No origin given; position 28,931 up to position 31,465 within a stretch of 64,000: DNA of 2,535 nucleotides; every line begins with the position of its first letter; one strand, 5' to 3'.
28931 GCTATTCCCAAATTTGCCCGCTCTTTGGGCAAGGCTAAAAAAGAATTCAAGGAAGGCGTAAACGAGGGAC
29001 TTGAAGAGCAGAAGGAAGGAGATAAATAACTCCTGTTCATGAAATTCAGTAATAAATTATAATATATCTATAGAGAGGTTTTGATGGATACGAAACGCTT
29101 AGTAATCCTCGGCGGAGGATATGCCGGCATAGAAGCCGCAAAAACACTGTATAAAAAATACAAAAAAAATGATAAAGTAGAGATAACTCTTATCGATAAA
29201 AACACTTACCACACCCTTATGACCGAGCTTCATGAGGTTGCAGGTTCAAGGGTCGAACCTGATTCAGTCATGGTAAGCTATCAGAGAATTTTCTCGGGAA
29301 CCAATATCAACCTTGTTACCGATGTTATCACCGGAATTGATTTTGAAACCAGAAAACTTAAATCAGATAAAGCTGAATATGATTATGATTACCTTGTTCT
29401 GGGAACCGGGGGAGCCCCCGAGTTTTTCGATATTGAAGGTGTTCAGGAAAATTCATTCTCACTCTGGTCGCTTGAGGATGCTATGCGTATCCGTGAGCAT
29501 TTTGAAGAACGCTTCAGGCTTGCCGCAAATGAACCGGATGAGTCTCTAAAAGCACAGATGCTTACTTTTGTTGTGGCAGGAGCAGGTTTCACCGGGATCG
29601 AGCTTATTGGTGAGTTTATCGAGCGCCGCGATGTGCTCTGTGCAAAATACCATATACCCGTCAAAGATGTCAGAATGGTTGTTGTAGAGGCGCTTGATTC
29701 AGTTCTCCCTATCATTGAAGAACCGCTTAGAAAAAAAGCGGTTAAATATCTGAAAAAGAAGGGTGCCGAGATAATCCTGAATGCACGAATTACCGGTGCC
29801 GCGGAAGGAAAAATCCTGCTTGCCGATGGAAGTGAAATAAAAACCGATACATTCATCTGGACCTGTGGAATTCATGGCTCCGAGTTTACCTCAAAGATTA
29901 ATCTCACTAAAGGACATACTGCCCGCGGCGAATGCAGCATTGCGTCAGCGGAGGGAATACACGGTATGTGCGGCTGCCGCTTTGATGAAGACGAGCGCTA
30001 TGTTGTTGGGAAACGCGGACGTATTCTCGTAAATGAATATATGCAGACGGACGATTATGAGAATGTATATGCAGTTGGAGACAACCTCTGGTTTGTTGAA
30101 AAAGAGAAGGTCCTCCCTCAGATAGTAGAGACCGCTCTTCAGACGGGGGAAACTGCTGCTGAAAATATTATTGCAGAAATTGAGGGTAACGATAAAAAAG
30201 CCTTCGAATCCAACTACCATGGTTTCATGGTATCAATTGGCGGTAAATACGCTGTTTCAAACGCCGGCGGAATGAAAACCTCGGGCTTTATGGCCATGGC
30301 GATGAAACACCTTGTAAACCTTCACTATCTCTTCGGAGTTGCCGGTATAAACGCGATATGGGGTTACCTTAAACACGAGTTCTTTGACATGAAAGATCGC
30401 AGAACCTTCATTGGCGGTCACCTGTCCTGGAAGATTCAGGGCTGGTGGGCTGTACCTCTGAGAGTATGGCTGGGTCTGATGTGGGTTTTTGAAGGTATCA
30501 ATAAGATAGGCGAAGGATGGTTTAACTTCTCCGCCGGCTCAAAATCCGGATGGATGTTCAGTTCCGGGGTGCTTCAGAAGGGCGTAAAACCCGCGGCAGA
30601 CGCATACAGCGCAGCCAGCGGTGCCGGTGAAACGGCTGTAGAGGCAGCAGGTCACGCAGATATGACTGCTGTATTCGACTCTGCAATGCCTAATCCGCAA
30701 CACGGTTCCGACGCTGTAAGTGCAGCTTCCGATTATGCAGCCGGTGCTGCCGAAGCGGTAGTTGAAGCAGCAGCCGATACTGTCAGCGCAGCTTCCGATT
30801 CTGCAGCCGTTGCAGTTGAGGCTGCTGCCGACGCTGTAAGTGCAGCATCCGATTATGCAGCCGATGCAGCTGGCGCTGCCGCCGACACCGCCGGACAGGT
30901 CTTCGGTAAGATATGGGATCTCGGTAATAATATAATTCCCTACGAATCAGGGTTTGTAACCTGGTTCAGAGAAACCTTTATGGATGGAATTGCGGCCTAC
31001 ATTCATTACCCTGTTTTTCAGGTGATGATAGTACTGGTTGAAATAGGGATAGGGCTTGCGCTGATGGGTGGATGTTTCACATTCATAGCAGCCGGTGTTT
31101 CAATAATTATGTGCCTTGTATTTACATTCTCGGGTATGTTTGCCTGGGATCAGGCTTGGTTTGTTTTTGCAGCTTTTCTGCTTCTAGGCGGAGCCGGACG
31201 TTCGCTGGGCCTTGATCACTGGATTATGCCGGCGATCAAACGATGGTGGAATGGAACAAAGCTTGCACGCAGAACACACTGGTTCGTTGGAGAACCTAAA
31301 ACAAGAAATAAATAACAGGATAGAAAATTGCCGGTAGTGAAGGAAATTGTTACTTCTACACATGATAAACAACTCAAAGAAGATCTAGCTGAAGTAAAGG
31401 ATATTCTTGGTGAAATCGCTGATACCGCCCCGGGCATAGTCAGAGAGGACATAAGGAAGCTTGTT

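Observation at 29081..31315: NDH-2-like flavoprotein fused to a DoxX membrane domain through an Ala/Ser/Asp-rich tandem-repeat linker; followed by a polyprenyl synthase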

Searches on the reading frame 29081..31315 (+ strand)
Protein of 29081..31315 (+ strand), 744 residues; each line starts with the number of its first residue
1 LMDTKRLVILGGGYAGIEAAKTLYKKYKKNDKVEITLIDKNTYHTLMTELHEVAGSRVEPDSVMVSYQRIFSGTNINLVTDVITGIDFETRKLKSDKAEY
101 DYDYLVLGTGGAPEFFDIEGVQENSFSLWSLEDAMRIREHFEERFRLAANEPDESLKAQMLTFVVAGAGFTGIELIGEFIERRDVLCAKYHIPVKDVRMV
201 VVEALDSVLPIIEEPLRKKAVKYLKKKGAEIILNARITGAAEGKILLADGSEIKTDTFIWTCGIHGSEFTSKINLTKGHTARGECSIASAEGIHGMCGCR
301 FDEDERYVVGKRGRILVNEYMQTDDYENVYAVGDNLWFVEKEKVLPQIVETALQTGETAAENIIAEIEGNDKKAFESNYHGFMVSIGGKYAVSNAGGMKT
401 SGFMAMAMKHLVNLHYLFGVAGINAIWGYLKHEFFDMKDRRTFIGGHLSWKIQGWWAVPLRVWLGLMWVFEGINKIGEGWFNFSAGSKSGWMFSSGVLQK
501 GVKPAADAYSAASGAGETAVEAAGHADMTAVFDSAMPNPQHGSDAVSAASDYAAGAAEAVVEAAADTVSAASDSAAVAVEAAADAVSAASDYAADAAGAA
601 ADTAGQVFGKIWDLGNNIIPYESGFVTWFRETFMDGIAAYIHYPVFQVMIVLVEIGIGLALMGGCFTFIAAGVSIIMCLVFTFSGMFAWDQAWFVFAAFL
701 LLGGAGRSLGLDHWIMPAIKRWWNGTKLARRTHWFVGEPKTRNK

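Call 4: search_protein_families(library=pfam, proteins=[window:29081-31315:+], max_evalue=0.01)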
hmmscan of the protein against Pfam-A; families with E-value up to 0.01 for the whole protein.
window:29081-31315:+ (744 aa): 2 families
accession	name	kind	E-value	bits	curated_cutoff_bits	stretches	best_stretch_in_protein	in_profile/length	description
PF07992.20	Pyr_redox_2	-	2e-36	126.4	26.1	2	6-268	2-241/291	Pyridine nucleotide-disulphide oxidoreductase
PF00070.33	Pyr_redox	-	1.5e-08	35.5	22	1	163-240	2-66/82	Pyridine nucleotide-disulphide oxidoreductase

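Call 5: search_protein_families(library=ncbifam, proteins=[window:29081-31315:+], max_evalue=0.01)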
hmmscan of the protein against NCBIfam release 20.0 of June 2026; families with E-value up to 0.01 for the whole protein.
window:29081-31315:+ (744 aa): 21 families
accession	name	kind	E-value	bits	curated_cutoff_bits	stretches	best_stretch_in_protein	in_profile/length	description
TIGR03169.1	Nterm_to_SelD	hypoth_equivalog_domain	6.9e-25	88.1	310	2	7-276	2-254/365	pyridine nucleotide-disulfide oxidoreductase family protein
TIGR03385.1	CoA_CoA_reduc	equivalog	1.9e-19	69.8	578.8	2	6-276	1-256/439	CoA-disulfide reductase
NF049943.1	SQR_III_seleno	exception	1.2e-16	60.6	525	1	5-142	1-141/406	type III sulfide quinone reductase, selenoprotein subtype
NF007123.0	PRK09564.1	equivalog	3.3e-13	49.1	458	1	5-273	1-254/444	CoA-disulfide reductase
NF045765.1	PhenlGlyoxDHPadH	equivalog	4.3e-11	42.3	475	1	6-143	4-142/416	NADH-dependent phenylglyoxylate dehydrogenase subunit epsilon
NF046103.1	NOXase_Strep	equivalog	1.8e-10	40.4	600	1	7-265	2-243/442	H2O-forming NADH oxidase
NF003437.0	PRK04965.1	equivalog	6.7e-10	38.5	392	1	5-137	3-134/378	NADH:flavorubredoxin reductase NorW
TIGR01350.1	lipoamide_DH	equivalog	1e-09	37.7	408.8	0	197-244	194-243/461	dihydrolipoyl dehydrogenase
NF042949.2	3PPDioc_HcaD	equivalog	1.7e-09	36.9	450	1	5-266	2-240/386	3-phenylpropionate/cinnamic acid dioxygenase ferredoxin--NAD(+) reductase subunit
TIGR02374.1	nitri_red_nirB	equivalog_domain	7.1e-09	34.6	578.35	1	7-265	1-239/794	nitrite reductase large subunit NirB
TIGR04369.1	fusion_not_SelD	hypoth_equivalog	5.2e-08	31.5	700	1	11-176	3-158/701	oxidoreductase/SelD-related fusion protein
NF007286.0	PRK09754.1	equivalog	4.2e-07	29.1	447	1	2-268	1-243/400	phenylpropionate dioxygenase ferredoxin reductase subunit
NF045599.1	bili_reduct_long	exception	9.2e-07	27.5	750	1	4-130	381-495/641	bilirubin reductase, long form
NF010037.0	PRK13512.1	equivalog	1.3e-06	27.6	394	0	297-378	241-320/438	CoA-disulfide reductase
NF004776.0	PRK06116.1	equivalog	4.3e-06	26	480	0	309-336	279-305/450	glutathione-disulfide reductase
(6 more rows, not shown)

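Call 9: find_homologous_proteins(query=window:29084-31312:+, max_evalue=0.00001)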
Query window:29084-31312:+ (743 aa): 2657 proteins with E <= 0.00001 among 8000 candidates; the best 120 are listed.
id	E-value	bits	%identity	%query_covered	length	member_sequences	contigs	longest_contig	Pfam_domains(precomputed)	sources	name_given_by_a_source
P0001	0.0e+0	1693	100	100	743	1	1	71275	PF07992.21,PF00070.34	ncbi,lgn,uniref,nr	ncbi:MAG: NAD(P)/FAD-dependent oxidoreductase [Spirochaetales bacterium]|uniref:NADH:ubiquinone redu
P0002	0.0e+0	1433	80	100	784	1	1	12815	PF07992.21,PF00070.34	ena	-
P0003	0.0e+0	1391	80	100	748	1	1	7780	PF07992.21,PF00070.34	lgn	-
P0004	0.0e+0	1337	78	100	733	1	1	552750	PF07992.21,PF00070.34,PF07681.18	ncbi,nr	ncbi:MAG: FAD-dependent oxidoreductase [Spirochaetales bacterium]|nr:FAD-dependent oxidoreductase [S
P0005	0.0e+0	1328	78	100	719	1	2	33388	PF07992.21,PF00070.34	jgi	jgi:NADH dehydrogenase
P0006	0.0e+0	1318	77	100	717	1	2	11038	PF07992.21,PF00070.34,PF07681.18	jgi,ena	-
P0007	0.0e+0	1292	83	68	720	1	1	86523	PF07992.21,PF00070.34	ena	-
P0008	0.0e+0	1286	77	100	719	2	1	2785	PF07992.21,PF00070.34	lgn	-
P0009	0.0e+0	1242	71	100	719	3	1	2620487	PF07992.21,PF00070.34,PF07681.18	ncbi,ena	-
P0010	0.0e+0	1171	73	68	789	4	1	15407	PF07992.21,PF00070.34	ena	-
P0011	0.0e+0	1164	68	99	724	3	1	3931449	PF07992.21,PF00070.34,PF07681.18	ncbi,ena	-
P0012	0.0e+0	1158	75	67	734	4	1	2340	PF07992.21,PF00070.34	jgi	-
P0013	0.0e+0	1132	66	99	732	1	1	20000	PF07992.21,PF00070.34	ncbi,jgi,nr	ncbi:MAG: FAD-dependent oxidoreductase [Spirochaetia bacterium]|jgi:NADH dehydrogenase|nr:FAD-depend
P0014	0.0e+0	1130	76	67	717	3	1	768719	PF07992.21,PF00070.34,PF07681.18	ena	-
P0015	0.0e+0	1128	66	100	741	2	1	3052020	PF07992.21,PF00070.34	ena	-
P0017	0.0e+0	1123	66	100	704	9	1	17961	PF07992.21,PF00070.34,PF07681.18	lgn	-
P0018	0.0e+0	1118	73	68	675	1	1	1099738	PF01266.31,PF07992.21,PF00070.34,PF07681.18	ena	-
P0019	0.0e+0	1115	66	100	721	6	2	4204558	PF07992.21,PF00070.34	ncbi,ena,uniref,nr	ncbi:FAD-dependent oxidoreductase [Marispirochaeta aestuarii]|uniref:FAD-dependent oxidoreductase n=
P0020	0.0e+0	1115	73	68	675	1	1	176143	PF01266.31,PF07992.21,PF00070.34,PF07681.18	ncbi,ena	-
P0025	0.0e+0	1098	72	67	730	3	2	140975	PF07992.21,PF00070.34,PF07681.18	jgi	jgi:NADH:quinone reductase (non-electrogenic)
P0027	0.0e+0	1091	66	99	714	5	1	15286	PF07992.21,PF00070.34,PF07681.18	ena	-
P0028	0.0e+0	1085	65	100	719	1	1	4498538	PF07992.21,PF00070.34,PF07681.18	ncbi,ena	-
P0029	0.0e+0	1070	64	100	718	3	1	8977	PF01266.31,PF07992.21,PF00070.34,PF13454.13,PF07681.18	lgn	-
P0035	8.9e-296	1002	81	64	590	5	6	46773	PF01266.31,PF07992.21,PF00070.34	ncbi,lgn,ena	-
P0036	1.2e-293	995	74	60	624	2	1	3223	PF07992.21,PF00070.34,PF07681.18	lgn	-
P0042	2.0e-277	941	64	68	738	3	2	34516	PF07992.21,PF00070.34,PF13454.13,PF07681.18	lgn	-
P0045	1.1e-272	925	55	98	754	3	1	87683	PF07992.21,PF00070.34,PF13454.13,PF07681.18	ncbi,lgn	-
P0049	7.5e-266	903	61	65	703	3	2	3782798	PF07992.21,PF00070.34,PF13454.13,PF07681.18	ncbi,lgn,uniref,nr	ncbi:FAD-dependent oxidoreductase [Salinispira pacifica]|uniref:NADH:ubiquinone reductase (non-elect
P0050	4.3e-265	900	55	99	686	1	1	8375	PF07992.21,PF00070.34,PF07681.18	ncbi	-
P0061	7.8e-260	883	59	69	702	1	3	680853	PF07992.21,PF00070.34,PF07681.18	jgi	jgi:NADH dehydrogenase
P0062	2.5e-259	881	53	98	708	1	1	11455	PF07992.21,PF00070.34,PF07681.18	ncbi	ncbi:MAG: FAD-dependent oxidoreductase [Termitinemataceae bacterium]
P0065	3.0e-257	874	55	99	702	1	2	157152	PF07992.21,PF00070.34,PF07681.18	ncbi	-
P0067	6.2e-257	873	61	67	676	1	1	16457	PF07992.21,PF00070.34,PF07681.18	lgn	-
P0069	3.1e-256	871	54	99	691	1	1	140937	PF01266.31,PF07992.21,PF00070.34,PF13454.13,PF07681.18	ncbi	ncbi:NAD(P)/FAD-dependent oxidoreductase [Treponema sp.]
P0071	1.9e-255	868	54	99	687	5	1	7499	PF07992.21,PF00070.34,PF07681.18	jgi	jgi:NADH dehydrogenase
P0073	1.7e-252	858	54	100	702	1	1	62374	PF07992.21,PF00070.34,PF13454.13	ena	-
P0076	7.8e-250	850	52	100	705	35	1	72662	PF07992.21,PF00070.34,PF07681.18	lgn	-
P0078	8.3e-249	846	53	99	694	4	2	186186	PF07992.21,PF00070.34,PF07681.18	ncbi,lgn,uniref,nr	ncbi:FAD-dependent oxidoreductase [Sediminispirochaeta bajacaliforniensis]|uniref:FAD-dependent oxid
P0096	2.7e-245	835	64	65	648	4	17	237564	PF01266.31,PF07992.21,PF00070.34,PF13454.13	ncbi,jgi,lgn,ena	-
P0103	6.9e-245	833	64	63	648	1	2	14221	PF07992.21,PF00070.34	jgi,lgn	jgi:NADH dehydrogenase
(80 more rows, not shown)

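Call 10: search_solved_structures(query=window:29084-31312:+, max_evalue=0.001, show_alignments=2)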
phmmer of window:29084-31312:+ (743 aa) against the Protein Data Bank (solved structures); distinct sequences matched with E-value up to 0.001: 36.
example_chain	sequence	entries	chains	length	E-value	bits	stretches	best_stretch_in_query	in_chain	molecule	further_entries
4nwz_A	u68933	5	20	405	6.3e-69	236.6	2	4-271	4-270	FAD-dependent pyridine nucleotide-disulfide oxidoreductase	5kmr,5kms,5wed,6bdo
5kmq_A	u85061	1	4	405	3.2e-68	234.3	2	4-271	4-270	FAD-dependent pyridine nucleotide-disulfide oxidoreductase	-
5kmp_A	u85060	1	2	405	8.4e-68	232.9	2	4-271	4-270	FAD-dependent pyridine nucleotide-disulfide oxidoreductase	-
9pxk_C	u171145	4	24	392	1.2e-56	196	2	3-271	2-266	NADH dehydrogenase-like protein YjlD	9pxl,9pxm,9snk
5na1_A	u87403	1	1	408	2.4e-56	195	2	2-268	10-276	NADH dehydrogenase-like protein SAOUHSC_00878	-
5na4_A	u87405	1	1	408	1e-55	192.9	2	2-268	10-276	NADH dehydrogenase-like protein SAOUHSC_00878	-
9mqy_A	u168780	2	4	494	1.5e-32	116.3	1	2-267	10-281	NADH:ubiquinone reductase (non-electrogenic)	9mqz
4g9k_A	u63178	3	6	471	1e-12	50.8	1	94-247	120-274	Rotenone-insensitive NADH-ubiquinone oxidoreductase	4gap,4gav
5yjw_A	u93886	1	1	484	1.1e-12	50.6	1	94-247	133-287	Rotenone-insensitive NADH-ubiquinone oxidoreductase, mitochondrial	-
5yjy_A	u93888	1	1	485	1.1e-12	50.6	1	94-247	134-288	Rotenone-insensitive NADH-ubiquinone oxidoreductase, mitochondrial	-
5yjx_A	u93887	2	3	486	1.1e-12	50.6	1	94-247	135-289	Rotenone-insensitive NADH-ubiquinone oxidoreductase, mitochondrial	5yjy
4g6g_A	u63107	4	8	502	1.3e-12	50.5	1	94-247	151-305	Rotenone-insensitive NADH-ubiquinone oxidoreductase, mitochondrial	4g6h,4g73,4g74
6pfz_D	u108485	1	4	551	5.6e-11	45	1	6-279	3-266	NADH oxidase (NoxA-3)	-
5l1n_A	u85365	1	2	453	5.8e-10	41.7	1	4-263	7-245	Coenzyme A disulfide reductase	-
3kd9_A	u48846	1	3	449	9.2e-10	41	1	1-263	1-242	Coenzyme A disulfide reductase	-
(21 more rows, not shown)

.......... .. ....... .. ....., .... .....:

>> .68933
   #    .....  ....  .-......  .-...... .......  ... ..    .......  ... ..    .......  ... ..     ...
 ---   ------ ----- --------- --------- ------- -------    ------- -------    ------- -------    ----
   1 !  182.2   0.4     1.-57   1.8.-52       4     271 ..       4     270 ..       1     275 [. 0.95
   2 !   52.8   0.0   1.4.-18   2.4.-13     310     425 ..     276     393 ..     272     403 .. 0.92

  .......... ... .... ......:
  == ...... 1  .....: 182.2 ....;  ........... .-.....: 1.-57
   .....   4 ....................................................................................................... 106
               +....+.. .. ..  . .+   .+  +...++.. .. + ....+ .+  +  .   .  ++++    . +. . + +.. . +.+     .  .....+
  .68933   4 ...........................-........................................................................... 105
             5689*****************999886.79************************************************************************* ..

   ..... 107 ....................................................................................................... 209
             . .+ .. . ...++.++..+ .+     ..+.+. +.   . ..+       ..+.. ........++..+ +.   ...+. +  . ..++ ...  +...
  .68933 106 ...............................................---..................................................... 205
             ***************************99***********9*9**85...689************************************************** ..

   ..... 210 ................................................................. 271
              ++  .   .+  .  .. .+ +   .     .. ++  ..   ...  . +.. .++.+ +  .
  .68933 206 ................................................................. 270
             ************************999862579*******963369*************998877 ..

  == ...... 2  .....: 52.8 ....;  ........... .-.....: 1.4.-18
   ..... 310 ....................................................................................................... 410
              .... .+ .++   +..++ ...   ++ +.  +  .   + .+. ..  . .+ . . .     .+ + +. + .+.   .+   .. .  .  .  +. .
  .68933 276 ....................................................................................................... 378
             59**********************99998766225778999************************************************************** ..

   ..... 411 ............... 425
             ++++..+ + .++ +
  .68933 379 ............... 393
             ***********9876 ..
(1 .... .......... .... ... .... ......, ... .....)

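Call 13: find_encoding_contigs(protein=P0001, flank=10000, max_places=2)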
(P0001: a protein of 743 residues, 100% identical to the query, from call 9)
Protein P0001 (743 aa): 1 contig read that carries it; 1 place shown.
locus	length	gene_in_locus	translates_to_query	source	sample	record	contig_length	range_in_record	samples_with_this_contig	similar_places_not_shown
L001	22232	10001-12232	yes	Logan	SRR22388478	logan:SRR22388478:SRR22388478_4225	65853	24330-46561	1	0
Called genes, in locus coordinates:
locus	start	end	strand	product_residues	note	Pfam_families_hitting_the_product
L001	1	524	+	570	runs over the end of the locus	PF05524:PEP-utilisers_N, PF00391:PEP-utilizers, PF02896:PEP-utilizers_C, PF03328:HpcH_HpaI (faint)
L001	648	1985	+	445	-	PF01232:Mannitol_dh, PF08125:Mannitol_dh_C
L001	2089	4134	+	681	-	PF08220:HTH_DeoR (faint), PF08279:HTH_11 (weak), PF05043:Mga (weak)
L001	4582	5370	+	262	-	PF12838:Fer4_7, PF13187:Fer4_9 (weak), PF13237:Fer4_10, PF13247:Fer4_11, PF14697:Fer4_21 (weak), PF12797:Fer4_2, PF00037:Fer4, PF12838:Fer4_7 (weak), +5 more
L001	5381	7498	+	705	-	PF02730:AFOR_N, PF01314:AFOR_C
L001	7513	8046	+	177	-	PF27264:YdhW_C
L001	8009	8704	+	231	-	PF02634:FdhD-NarQ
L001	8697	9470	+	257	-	PF00902:TatC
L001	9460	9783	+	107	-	PF02416:TatA_B_E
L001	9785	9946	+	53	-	PF02416:TatA_B_E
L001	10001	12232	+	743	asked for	PF00070:Pyr_redox (faint), PF07992:Pyr_redox_2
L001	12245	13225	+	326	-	PF00348:polyprenyl_synt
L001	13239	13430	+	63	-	-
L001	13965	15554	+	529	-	-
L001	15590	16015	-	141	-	-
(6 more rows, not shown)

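Call 14: find_encoding_contigs(protein=P0019, flank=8000, max_places=1)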
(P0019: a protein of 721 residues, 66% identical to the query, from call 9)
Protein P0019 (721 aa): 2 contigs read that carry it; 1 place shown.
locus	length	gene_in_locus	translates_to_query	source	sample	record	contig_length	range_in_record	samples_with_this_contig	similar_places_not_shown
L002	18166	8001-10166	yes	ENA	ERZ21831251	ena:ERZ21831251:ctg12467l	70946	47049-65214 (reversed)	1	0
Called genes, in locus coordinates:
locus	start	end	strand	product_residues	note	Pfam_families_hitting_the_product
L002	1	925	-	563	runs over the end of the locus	PF00749:tRNA-synt_1c, PF03950:tRNA-synt_1c_C, PF20974:tRNA-synt_1c_C2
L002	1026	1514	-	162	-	PF00582:Usp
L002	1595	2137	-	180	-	PF01641:SelR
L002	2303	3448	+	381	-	PF13623:SurA_N_2, PF13624:SurA_N_3, PF09312:SurA_N, PF13145:Rotamase_2, PF13616:Rotamase_3, PF00639:Rotamase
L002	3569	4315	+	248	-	PF00497:SBP_bac_3, PF10613:Lig_chan-Glu_bd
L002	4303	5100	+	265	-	PF00528:BPD_transp_1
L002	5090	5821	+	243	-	PF02463:SMC_N (weak), PF09818:ABC_ATPase (faint), PF13191:AAA_16 (weak), PF13555:AAA_29 (weak), PF00005:ABC_tran, PF13304:AAA_21 (weak)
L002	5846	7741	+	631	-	PF00501:AMP-binding, PF23562:AMP-binding_C_3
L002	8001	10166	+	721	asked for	PF07992:Pyr_redox_2, PF00070:Pyr_redox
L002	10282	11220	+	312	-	PF00348:polyprenyl_synt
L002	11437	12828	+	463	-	PF00171:Aldedh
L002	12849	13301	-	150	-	PF01161:PBP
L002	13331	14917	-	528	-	PF07694:5TM-5TMR_LYT, PF13426:PAS_9 (weak), PF07536:HWE_HK, PF07568:HisKA_2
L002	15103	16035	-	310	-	PF00892:EamA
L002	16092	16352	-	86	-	-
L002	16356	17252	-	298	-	PF00294:PfkB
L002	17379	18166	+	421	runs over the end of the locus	PF07690:MFS_1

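Call 15: find_encoding_contigs(protein=P0049, flank=8000, max_places=1)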
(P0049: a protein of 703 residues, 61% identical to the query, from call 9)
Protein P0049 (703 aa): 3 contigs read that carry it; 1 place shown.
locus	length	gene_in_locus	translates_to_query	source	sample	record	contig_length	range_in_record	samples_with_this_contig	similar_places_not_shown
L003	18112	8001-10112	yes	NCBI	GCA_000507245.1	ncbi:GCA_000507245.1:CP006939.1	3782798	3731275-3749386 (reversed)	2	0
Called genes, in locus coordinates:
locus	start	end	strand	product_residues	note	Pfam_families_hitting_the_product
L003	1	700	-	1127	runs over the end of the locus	PF13428:TPR_14 (faint), PF14559:TPR_19 (faint)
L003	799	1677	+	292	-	PF01063:Aminotran_4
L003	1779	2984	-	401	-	PF01551:Peptidase_M23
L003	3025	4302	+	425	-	PF09587:PGA_cap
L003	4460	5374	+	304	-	PF02511:Thy1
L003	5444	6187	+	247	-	PF01936:NYN, PF12872:OST-HTH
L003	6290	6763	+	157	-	PF07009:NusG_II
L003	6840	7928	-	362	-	PF02424:ApbE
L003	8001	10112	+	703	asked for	PF07992:Pyr_redox_2, PF13454:NAD_binding_9 (faint), PF00070:Pyr_redox, PF07681:DoxX (faint)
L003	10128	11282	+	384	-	PF00348:polyprenyl_synt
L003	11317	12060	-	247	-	PF05257:CHAP (weak)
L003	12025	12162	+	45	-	-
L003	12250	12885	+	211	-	PF08551:DUF1751 (weak), PF01694:Rhomboid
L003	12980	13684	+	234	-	PF27391:TP_0983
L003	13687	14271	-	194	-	PF09335:VTT_dom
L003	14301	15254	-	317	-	PF00248:Aldo_ket_red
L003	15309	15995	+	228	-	PF09929:DUF2161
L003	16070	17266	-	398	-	PF13439:Glyco_transf_4, PF13579:Glyco_trans_4_4, PF00534:Glycos_transf_1, PF13692:Glyco_trans_1_4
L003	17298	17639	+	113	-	PF03960:ArsC (weak)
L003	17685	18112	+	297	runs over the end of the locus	PF00892:EamA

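Call 36: find_encoding_contigs(protein=P0035, flank=8000, max_places=1)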
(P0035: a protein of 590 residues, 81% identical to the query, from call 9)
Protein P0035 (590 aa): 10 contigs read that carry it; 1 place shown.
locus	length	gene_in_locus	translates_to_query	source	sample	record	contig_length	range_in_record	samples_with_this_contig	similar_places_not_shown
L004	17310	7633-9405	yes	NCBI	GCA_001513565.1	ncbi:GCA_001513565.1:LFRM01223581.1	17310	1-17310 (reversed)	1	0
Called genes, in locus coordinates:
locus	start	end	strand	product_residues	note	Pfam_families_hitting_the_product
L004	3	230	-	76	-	?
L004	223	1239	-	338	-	PF13310:Virulence_RhuM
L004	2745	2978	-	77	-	PF01381:HTH_3 (weak), PF13443:HTH_26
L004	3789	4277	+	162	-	PF04542:Sigma70_r2, PF08281:Sigma70_r4_2, PF04545:Sigma70_r4 (weak)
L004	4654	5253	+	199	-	-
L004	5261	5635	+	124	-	-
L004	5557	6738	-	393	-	PF04282:DUF438, PF01814:Hemerythrin, PF13596:PAS_10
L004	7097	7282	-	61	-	PF12837:Fer4_6 (weak), PF00037:Fer4 (weak), PF13459:Fer4_15, PF13370:Fer4_13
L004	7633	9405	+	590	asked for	PF01266:DAO (faint), PF07992:Pyr_redox_2, PF00070:Pyr_redox (weak)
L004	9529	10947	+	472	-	PF00070:Pyr_redox (faint), PF00732:GMC_oxred_N, PF00890:FAD_binding_2 (faint), PF01266:DAO (faint), PF01494:FAD_binding_3 (faint), PF07992:Pyr_redox_2 (faint), PF05199:GMC_oxred_C (weak)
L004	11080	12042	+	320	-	PF00348:polyprenyl_synt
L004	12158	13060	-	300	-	PF01040:UbiA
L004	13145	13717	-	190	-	-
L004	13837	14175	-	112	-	-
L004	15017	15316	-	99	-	PF00999:Na_H_Exchanger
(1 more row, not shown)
